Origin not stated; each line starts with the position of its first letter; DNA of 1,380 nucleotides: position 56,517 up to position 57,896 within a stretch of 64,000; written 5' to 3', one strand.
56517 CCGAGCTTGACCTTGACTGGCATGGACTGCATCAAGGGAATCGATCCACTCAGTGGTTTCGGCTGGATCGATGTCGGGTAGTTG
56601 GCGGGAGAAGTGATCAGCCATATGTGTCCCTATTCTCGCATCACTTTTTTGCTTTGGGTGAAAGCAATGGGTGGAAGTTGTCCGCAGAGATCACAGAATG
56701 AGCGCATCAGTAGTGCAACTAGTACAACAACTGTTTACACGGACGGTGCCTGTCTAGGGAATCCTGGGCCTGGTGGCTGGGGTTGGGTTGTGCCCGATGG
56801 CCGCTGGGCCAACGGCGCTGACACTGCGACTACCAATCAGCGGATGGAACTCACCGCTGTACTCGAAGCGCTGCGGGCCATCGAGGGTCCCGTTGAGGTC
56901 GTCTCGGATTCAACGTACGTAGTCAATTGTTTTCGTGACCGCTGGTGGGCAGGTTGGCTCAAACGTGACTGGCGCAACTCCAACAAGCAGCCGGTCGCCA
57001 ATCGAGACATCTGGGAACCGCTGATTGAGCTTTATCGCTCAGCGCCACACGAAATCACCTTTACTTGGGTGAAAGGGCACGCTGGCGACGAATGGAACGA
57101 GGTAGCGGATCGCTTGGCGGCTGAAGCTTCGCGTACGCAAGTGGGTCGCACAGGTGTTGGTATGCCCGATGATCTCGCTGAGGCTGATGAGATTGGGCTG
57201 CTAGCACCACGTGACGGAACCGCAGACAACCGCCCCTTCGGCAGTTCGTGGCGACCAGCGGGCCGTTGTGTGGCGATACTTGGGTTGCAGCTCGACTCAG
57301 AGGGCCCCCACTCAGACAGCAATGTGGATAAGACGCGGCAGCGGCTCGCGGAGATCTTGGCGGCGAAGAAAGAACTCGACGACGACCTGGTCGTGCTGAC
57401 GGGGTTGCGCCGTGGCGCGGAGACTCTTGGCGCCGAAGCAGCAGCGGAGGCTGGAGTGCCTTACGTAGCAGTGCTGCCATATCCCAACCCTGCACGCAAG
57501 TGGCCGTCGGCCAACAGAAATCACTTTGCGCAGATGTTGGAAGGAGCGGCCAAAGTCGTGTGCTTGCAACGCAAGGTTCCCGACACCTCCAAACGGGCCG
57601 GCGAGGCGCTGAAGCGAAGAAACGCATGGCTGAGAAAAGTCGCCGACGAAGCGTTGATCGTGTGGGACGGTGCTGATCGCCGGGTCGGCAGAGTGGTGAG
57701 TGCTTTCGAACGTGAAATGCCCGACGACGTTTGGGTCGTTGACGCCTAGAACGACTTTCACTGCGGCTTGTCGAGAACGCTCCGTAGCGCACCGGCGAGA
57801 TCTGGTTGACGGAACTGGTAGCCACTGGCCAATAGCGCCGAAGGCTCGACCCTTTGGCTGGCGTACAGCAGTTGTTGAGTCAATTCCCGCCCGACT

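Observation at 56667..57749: RNase HI fused to a YpsA-like SLOG (predicted nucleotide-binding) domain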

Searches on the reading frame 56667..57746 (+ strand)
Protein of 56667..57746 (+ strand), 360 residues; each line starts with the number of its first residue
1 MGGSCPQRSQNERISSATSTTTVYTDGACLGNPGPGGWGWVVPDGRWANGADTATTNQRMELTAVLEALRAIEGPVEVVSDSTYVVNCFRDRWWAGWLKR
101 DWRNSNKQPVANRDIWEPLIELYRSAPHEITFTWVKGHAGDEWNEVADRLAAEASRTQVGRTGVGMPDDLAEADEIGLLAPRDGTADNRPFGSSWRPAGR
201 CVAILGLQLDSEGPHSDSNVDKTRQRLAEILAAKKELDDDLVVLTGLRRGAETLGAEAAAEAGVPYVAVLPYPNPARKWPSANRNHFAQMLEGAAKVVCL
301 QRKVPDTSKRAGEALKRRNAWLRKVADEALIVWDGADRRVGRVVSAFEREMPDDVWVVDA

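Call 3: search_protein_families(library=pfam, proteins=[window:56667-57746:+], max_evalue=10)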
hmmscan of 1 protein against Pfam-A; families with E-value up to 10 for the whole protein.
window:56667-57746:+ (360 aa): 4 families
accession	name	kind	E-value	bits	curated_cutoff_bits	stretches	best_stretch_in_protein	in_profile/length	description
PF00075.30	RNase_H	-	1.6e-38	132.5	25.8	1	20-155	3-140/141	RNase H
PF10686.14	YAcAr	-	0.00072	19.8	28.2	1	224-271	18-61/66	YspA, cpYpsA-related SLOG family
PF06908.16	YpsA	-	0.01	16.3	27.7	1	243-335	43-136/168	YspA SLOG family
PF02481.21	DNA_processg_A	-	0.026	14.2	29.6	1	234-332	68-162/212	DNA recombination-mediator protein A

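Call 4: search_protein_families(library=ncbifam, proteins=[window:56667-57746:+], max_evalue=10)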
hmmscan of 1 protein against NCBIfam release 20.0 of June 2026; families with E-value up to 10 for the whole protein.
window:56667-57746:+ (360 aa): 7 families
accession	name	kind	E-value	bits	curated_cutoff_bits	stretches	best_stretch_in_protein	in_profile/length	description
NF001236.0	PRK00203.1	equivalog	1e-42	145.2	160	1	20-158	4-144/151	ribonuclease HI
NF005116.0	PRK06548.1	equivalog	6.4e-25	88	280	1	24-158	9-143/161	ribonuclease H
NF006433.0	PRK08719.1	subfamily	3.7e-18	65.8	170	1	53-156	46-146/147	ribonuclease H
NF041306.1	RnaseHI_Halo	equivalog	2.2e-09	37.5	300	1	18-94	67-151/197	ribonuclease HI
NF005567.0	PRK07238.1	equivalog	0.018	14.4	326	1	22-157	5-133/378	bifunctional RNase H/acid phosphatase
NF006015.0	PRK08154.1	subfamily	0.073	12.2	204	1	217-268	112-166/314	anaerobic benzoate catabolism transcriptional regulator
NF010482.0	PRK13907.1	equivalog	0.11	12.6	231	1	22-43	3-24/128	ribonuclease H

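Call 6: search_solved_structures(query=window:56667-57746:+, max_evalue=1, show_alignments=1)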
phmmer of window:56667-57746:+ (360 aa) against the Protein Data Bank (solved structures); distinct sequences matched with E-value up to 1: 188 (the best 60 are shown).
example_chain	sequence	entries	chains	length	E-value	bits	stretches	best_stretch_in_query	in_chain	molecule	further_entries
1ril_A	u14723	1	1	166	2.7e-35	125.2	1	21-158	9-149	RIBONUCLEASE H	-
1jl2_A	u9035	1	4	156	2.6e-34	121.9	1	22-156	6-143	Chimera of Ribonuclease HI, Ribonuclease H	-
3h08_A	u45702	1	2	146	2e-32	115.7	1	19-154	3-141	Rnh (Ribonuclease H)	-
1rbr_A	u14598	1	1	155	1.9e-29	105.9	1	22-156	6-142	RIBONUCLEASE H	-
1goc_A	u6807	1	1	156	2.2e-29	105.7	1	22-156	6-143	RIBONUCLEASE H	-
1goa_A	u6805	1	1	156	5.8e-29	104.3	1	22-156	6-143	RIBONUCLEASE H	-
2e4l_A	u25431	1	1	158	5.9e-29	104.3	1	22-159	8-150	Ribonuclease HI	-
3aa4_A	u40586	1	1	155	8.3e-29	103.8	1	22-156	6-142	Ribonuclease HI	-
3aa2_A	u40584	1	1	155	1.1e-28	103.4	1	22-156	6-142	Ribonuclease HI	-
1gob_A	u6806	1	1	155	1.4e-28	103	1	22-156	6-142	RIBONUCLEASE H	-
3aa3_A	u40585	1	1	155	2.1e-28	102.5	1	22-156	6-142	Ribonuclease HI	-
1rbs_A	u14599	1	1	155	2.3e-28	102.3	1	22-156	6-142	RIBONUCLEASE H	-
2zqb_A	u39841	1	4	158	2.9e-28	102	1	22-160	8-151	Ribonuclease HI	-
1rch_A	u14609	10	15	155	3e-28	102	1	22-156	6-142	RIBONUCLEASE HI | RIBONUCLEASE H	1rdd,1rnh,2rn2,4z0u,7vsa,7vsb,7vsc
3aa5_X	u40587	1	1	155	3.9e-28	101.6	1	22-156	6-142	Ribonuclease HI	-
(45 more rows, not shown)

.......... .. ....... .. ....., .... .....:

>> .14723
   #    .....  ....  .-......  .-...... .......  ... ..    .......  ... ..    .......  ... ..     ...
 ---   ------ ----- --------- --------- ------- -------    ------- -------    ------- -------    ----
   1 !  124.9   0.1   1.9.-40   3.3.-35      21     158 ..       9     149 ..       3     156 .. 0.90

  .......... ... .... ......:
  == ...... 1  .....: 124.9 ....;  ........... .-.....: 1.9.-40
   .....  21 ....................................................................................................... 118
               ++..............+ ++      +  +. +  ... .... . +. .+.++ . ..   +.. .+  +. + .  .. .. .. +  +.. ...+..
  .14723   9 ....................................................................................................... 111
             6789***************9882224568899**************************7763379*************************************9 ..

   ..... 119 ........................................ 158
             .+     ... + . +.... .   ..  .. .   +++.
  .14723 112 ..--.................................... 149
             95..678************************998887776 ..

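Call 29: predict_structure(alignment_id=A1)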
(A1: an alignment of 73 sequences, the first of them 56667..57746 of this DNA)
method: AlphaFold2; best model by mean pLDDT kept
length: 360 residues; sequences in the alignment: 73
mean_pLDDT: 89.8   pTM: 0.57
mean pLDDT of the five models: 89.8, 89.4, 87.4, 86.6, 82.7
residues with pLDDT >= 90: 284; 70-90: 35; 50-70: 24; < 50: 17
segments of 3 or more residues with pLDDT < 50: 177-188
pLDDT, mean of each block of 10 residues (from residue 1): 56 70 94 89 97 92 98 97 95 97 96 98 97 88 94 94 92 55 43 77 94 75 97 98 97 98 98 94 94 95 93 96 97 97 97 95
secondary structure, 60 per line:
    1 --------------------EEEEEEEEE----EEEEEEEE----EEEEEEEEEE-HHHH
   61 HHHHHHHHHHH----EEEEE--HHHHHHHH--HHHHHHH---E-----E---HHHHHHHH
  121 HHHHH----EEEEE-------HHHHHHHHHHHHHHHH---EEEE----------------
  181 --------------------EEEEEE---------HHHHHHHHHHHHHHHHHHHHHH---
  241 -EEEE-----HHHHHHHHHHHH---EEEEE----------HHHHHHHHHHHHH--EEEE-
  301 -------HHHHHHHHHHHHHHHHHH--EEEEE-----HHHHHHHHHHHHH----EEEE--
elements in order: E21-29 E34-41 E46-55 H57-71 E76-80 H83-90 H93-99 H113-125 E130-134 H142-157 E161-164 E201-206 H216-237 E242-245 H251-262 E266-270 H281-293 E296-299 H308-325 E328-332 H338-350 E355-358

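Call 32: fold_search(model_id=the predicted structure, library=pdb)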
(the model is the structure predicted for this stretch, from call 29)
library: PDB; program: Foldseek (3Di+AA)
matches with E <= 10: 1640; with E <= 0.001: 390
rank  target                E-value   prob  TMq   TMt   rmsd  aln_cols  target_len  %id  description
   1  2z1g                  3.1e-14  1.00  0.36  0.81   1.8       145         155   39  Crystal structure of E.coli RNase HI surface charged mutant(Q4R/T40E/Q72H/Q76K/Q80E/T92K/Q105K) (released 2007-11-13)
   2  3aa4                  3.1e-14  1.00  0.36  0.81   2.2       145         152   41  A52V E.coli RNase HI (released 2010-10-06)
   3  3h08_B                6.4e-14  1.00  0.36  0.88   1.9       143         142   42  Crystal structure of the Ribonuclease H1 from Chlorobium tepidum (released 2009-05-12)
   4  1jl2_D                6.4e-14  1.00  0.35  0.82   2.3       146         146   42  Crystal structure of TCEO RNase H-a chimera combining the folding core from T. thermophilus RNase H and the remaining  (released 2002-01-18)
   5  2z1j                  7.7e-14  1.00  0.36  0.84   1.8       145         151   39  Crystal structure of E.coli RNase HI surface charged mutant(Q4R/T40E/Q72H/Q76K/Q80E/T92K/Q105K/Q113R/Q115K/N143K/T145K) (released 2007-11-13)
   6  2z1h                  1.1e-13  1.00  0.36  0.82   1.8       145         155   39  Crystal structure of E.coli RNase HI surface charged mutant(Q4R/T92K/Q105K/Q113R/Q115K/N143K/T145K) (released 2007-11-13)
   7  1jl2_A                1.2e-13  1.00  0.37  0.84   1.9       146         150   42  Crystal structure of TCEO RNase H-a chimera combining the folding core from T. thermophilus RNase H and the remaining  (released 2002-01-18)
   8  1goc                  1.2e-13  1.00  0.35  0.77   2.3       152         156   36  COOPERATIVE STABILIZATION OF ESCHERICHIA COLI RIBONUCLEASE HI BY INSERTION OF GLY-80B AND GLY-77-> ALA SUBSTITUTION (released 1994-01-31)
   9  3aa2                  1.5e-13  1.00  0.36  0.83   1.9       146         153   39  A52I E. coli RNase HI (released 2010-10-06)
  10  3aa3                  1.5e-13  1.00  0.36  0.80   2.0       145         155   39  A52L E. coli RNase HI (released 2010-10-06)
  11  1kva                  1.8e-13  1.00  0.35  0.79   2.4       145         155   40  E. COLI RIBONUCLEASE HI D134A MUTANT (released 1997-03-12)
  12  1goa                  2.2e-13  1.00  0.36  0.79   2.0       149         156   38  COOPERATIVE STABILIZATION OF ESCHERICHIA COLI RIBONUCLEASE HI BY INSERTION OF GLY-80B AND GLY-77-> ALA SUBSTITUTION (released 1994-01-31)
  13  2z1i_A                2.2e-13  1.00  0.35  0.80   2.4       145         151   40  Crystal structure of E.coli RNase HI surface charged mutant(Q4R/T40E/Q72H/Q76K/Q80E/T92K/Q105K/Q113R/Q115K) (released 2007-11-13)
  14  1law                  2.8e-13  1.00  0.35  0.79   2.0       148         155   38  STABILIZATION OF ESCHERICHIA COLI RIBONUCLEASE HI BY CAVITY-FILLING MUTATIONS WITHIN A HYDROPHOBIC CORE (released 1993-10-31)
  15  4ly7                  3.1e-13  1.00  0.35  0.78   2.3       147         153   37  Ancestral RNase H (released 2014-11-19)
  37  1ril                  1.9e-12  1.00  0.36  0.84   3.1       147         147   42  CRYSTAL STRUCTURE OF RIBONUCLEASE H FROM THERMUS THERMOPHILUS HB8 REFINED AT 2.8 ANGSTROMS RESOLUTION (released 1993-10-31)
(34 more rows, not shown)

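Call 67: search_protein_families(library=padloc, proteins=[window:56667-57746:+], max_evalue=1)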
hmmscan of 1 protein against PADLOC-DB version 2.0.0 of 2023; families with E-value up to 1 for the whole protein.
window:56667-57746:+ (360 aa): 0 families
